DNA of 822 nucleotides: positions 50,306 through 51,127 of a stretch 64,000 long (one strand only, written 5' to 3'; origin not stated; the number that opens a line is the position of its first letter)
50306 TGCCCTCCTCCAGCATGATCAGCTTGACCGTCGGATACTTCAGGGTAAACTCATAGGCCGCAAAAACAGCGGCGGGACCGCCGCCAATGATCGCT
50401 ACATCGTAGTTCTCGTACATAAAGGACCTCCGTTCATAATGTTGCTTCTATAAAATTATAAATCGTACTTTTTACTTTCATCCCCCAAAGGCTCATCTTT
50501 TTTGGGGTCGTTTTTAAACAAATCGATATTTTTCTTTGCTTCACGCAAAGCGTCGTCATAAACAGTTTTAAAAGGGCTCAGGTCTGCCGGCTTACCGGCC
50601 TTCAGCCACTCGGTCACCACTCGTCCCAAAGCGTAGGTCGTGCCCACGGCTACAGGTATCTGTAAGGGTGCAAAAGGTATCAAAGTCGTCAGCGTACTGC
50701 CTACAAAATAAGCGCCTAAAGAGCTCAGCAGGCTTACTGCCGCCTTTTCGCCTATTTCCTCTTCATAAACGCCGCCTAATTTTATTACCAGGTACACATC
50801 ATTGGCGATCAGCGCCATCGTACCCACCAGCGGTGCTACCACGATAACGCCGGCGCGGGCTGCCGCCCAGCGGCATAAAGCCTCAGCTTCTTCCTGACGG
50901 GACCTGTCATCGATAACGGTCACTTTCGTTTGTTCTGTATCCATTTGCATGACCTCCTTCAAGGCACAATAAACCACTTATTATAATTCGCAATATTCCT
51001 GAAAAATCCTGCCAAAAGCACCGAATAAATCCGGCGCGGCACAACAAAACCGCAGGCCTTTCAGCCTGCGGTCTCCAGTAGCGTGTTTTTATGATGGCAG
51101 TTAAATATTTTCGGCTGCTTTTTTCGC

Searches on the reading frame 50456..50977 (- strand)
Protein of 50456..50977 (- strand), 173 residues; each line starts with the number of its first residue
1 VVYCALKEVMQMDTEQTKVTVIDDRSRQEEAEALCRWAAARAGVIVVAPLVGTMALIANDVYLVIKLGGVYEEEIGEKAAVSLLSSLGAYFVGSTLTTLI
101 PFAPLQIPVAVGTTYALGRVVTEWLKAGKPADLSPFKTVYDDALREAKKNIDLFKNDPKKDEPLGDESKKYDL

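Call 55: search_protein_families(library=pfam, proteins=[window:50456-50977:-], max_evalue=0.00001)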
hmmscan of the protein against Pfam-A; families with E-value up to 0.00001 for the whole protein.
window:50456-50977:- (173 aa): 1 family
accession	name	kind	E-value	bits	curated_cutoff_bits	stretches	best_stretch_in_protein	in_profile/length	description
PF05128.17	DUF697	-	6.9e-06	26.3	27.7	0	25-100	16-94/162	Domain of unknown function (DUF697)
